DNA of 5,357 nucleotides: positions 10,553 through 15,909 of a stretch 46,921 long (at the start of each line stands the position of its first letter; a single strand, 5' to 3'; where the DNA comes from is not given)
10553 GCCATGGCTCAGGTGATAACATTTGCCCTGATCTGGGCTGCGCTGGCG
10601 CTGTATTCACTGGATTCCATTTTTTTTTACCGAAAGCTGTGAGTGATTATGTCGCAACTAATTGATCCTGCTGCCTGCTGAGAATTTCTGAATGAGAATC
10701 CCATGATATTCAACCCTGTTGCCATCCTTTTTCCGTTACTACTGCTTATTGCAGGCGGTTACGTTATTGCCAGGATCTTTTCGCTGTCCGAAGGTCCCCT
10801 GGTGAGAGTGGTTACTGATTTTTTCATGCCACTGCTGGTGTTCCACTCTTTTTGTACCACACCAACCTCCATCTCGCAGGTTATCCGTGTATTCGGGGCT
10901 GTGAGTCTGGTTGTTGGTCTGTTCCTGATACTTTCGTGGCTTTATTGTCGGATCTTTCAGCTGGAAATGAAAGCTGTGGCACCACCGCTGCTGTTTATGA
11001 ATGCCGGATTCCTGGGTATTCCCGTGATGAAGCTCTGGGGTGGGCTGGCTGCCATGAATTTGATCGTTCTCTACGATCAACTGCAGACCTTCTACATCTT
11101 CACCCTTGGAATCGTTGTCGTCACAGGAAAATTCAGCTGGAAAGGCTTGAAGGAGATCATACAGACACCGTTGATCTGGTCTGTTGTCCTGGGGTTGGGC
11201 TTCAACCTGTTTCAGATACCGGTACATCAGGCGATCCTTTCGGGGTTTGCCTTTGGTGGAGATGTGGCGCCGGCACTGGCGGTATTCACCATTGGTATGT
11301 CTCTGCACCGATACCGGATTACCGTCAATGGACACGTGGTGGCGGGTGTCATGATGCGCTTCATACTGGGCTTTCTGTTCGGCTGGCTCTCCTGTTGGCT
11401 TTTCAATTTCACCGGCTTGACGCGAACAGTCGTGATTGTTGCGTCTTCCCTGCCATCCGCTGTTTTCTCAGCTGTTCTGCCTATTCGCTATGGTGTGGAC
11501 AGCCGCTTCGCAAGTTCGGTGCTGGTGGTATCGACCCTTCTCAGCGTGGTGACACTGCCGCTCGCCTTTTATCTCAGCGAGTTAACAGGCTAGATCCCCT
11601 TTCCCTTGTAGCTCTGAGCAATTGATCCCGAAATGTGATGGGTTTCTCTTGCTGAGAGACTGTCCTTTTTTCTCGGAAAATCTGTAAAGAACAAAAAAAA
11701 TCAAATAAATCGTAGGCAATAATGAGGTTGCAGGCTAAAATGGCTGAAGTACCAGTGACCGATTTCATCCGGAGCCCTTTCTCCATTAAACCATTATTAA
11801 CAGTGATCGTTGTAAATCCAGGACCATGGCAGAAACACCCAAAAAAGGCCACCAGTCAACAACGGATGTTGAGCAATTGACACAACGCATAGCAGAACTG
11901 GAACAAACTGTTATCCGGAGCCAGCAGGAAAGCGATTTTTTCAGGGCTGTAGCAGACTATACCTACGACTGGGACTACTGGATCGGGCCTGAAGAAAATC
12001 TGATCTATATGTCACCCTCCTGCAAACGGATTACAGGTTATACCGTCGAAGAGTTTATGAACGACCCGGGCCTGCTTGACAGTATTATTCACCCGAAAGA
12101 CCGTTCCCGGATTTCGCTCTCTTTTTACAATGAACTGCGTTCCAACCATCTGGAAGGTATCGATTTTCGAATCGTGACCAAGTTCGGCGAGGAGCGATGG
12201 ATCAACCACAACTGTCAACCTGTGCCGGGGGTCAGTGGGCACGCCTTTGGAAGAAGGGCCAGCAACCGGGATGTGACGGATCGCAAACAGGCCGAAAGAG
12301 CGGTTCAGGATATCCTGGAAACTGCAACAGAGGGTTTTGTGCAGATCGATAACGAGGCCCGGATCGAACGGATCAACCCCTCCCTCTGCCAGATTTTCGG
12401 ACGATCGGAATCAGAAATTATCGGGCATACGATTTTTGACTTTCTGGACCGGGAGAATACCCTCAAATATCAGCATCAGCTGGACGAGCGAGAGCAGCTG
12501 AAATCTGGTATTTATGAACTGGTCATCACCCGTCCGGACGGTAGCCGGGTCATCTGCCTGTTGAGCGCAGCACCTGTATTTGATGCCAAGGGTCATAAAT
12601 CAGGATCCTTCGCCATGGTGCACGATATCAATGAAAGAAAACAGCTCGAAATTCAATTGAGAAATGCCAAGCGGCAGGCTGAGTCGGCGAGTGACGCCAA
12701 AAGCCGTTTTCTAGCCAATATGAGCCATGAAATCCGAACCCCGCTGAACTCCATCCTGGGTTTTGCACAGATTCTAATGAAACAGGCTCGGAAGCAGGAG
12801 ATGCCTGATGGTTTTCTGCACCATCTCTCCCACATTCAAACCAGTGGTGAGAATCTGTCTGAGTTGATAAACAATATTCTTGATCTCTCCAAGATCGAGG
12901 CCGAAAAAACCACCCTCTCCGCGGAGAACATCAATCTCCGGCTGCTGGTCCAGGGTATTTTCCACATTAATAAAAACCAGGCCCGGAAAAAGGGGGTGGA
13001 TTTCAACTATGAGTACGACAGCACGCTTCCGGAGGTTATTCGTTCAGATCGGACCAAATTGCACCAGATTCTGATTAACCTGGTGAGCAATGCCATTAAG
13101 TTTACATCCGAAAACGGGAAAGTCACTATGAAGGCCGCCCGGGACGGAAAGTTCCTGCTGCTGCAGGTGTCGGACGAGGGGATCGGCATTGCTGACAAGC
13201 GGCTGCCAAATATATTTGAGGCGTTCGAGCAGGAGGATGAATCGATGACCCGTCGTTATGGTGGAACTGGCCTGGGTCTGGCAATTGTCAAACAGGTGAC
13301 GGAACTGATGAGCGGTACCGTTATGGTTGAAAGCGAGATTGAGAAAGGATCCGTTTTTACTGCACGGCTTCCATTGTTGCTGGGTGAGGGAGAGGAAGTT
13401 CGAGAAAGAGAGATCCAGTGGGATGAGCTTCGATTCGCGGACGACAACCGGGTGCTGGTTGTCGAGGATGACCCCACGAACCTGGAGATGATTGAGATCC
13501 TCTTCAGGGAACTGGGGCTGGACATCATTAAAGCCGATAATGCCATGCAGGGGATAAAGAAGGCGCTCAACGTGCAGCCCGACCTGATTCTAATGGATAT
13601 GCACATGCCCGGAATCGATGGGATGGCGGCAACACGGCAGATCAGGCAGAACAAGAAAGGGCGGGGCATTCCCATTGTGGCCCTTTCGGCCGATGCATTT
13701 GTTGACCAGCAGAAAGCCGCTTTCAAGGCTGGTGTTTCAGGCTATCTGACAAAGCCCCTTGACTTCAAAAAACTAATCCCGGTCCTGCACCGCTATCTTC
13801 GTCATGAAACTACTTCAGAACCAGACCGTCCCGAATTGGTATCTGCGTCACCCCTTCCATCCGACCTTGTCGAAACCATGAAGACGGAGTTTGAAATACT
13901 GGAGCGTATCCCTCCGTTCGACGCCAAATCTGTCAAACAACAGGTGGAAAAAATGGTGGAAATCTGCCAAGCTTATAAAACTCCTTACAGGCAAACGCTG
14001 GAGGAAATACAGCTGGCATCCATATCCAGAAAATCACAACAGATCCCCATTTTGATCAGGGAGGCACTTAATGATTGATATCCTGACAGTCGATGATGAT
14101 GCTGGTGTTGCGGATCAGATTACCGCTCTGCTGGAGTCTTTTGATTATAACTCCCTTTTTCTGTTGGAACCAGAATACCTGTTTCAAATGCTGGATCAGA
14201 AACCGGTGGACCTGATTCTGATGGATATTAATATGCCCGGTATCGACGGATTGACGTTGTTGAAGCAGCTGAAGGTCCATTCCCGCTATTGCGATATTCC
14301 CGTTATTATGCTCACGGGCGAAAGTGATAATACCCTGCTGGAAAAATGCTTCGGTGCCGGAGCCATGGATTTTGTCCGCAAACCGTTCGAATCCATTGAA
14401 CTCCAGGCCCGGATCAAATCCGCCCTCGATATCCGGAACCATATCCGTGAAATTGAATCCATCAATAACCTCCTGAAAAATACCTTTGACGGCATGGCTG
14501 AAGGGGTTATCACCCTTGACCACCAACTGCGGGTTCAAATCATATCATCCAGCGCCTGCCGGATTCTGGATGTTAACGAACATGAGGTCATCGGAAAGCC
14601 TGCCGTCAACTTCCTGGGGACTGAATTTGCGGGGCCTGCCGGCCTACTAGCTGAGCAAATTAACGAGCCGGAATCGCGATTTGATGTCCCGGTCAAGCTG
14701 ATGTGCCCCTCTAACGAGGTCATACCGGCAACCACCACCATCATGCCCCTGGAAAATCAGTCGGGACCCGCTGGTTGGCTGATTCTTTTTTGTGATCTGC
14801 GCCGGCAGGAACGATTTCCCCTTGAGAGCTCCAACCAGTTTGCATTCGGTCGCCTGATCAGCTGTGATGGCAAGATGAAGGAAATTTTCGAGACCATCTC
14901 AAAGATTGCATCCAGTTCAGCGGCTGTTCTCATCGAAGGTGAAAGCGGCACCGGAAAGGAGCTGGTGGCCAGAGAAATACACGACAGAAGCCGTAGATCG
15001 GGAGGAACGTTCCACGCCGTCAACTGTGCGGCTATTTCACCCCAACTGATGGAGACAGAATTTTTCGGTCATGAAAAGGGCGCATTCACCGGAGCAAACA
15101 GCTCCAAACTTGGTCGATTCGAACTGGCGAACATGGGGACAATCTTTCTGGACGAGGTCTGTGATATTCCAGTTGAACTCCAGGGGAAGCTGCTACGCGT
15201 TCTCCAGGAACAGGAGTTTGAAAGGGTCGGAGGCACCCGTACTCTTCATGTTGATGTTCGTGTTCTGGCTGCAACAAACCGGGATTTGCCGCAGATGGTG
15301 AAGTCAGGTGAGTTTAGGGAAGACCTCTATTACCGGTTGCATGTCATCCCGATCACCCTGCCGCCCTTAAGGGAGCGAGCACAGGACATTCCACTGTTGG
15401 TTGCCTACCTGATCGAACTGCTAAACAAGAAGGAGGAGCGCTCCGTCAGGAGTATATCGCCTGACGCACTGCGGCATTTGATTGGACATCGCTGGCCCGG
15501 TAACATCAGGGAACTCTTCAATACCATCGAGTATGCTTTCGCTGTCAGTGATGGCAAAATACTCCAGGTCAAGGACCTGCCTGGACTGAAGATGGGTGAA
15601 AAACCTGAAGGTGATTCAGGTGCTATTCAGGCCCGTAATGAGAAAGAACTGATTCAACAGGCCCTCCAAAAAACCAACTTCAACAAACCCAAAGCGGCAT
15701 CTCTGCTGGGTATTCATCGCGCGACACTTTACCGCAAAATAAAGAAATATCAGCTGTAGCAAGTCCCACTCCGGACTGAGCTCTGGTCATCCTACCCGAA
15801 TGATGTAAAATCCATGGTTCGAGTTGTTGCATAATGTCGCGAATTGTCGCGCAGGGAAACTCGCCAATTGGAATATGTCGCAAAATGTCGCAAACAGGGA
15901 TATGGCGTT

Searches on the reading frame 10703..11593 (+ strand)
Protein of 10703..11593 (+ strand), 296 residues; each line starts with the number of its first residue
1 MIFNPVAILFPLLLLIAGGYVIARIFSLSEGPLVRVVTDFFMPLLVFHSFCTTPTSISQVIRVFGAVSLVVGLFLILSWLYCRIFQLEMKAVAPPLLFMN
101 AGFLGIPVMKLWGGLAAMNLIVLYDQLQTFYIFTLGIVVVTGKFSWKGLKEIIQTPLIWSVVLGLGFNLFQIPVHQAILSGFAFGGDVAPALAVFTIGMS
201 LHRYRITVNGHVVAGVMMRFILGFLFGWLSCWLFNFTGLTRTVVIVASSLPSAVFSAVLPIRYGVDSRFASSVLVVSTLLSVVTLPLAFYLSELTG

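Call 60: search_protein_families(library=pfam, proteins=[window:10703-11593:+], max_evalue=0.00001)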
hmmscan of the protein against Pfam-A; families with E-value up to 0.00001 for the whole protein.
window:10703-11593:+ (296 aa): 1 family
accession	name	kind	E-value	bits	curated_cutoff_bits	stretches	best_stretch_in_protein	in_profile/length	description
PF03547.23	Mem_trans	-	1.3e-21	77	25.7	2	149-287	197-341/343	Membrane transport protein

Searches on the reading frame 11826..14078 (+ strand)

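Call 60: search_protein_families(library=pfam, proteins=[window:11826-14078:+], max_evalue=0.00001)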
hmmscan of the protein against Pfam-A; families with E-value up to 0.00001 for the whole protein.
window:11826-14078:+ (750 aa): 8 families
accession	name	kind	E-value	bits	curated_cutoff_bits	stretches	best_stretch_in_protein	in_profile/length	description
PF02518.31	HATPase_c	-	9.9e-29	100.5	26.4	1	408-517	2-109/111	Histidine kinase-, DNA gyrase B-, and HSP90-like ATPase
PF00072.30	Response_reg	-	1.2e-24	87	30.2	1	543-651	1-107/111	Response regulator receiver domain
PF13426.13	PAS_9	-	8.6e-24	84.2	27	1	169-270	2-103/103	PAS domain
PF00512.31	HisKA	-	1.1e-19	70.7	26.9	1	291-360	1-66/66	His Kinase A (phospho-acceptor) domain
PF08447.18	PAS_3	-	1.6e-19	70.3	25.6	1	60-139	2-81/89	PAS fold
PF00989.32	PAS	-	1.2e-15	57.9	22.6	1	161-268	4-113/113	PAS fold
PF08448.16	PAS_4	-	3.1e-15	56.8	23.1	1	165-273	2-110/110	PAS fold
PF13188.13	PAS_8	-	1.9e-07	31.1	21.8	0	161-215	4-57/65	PAS domain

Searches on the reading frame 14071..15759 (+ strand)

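Call 60: search_protein_families(library=pfam, proteins=[window:14071-15759:+], max_evalue=0.00001)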
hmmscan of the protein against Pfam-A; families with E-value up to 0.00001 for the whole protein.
window:14071-15759:+ (562 aa): 6 families
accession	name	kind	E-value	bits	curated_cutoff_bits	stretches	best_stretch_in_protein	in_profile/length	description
PF00158.32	Sigma54_activat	-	6.2e-70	234.7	20.2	1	264-428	3-167/168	Sigma-54 interaction domain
PF00072.30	Response_reg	-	1.9e-25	89.6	30.2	1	4-116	1-111/111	Response regulator receiver domain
PF25601.1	AAA_lid_14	-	1.4e-22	79.8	27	1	434-505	1-72/87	AAA+ ATPase lid domain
PF14532.12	Sigma54_activ_2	-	1.3e-17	64.7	25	1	268-433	6-138/138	Sigma-54 interaction domain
PF02954.25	HTH_8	-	1.2e-16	60.6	22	1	524-560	6-42/42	Bacterial regulatory protein, Fis family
PF00989.32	PAS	-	8.6e-06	26.2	22.6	0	135-240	3-110/113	PAS fold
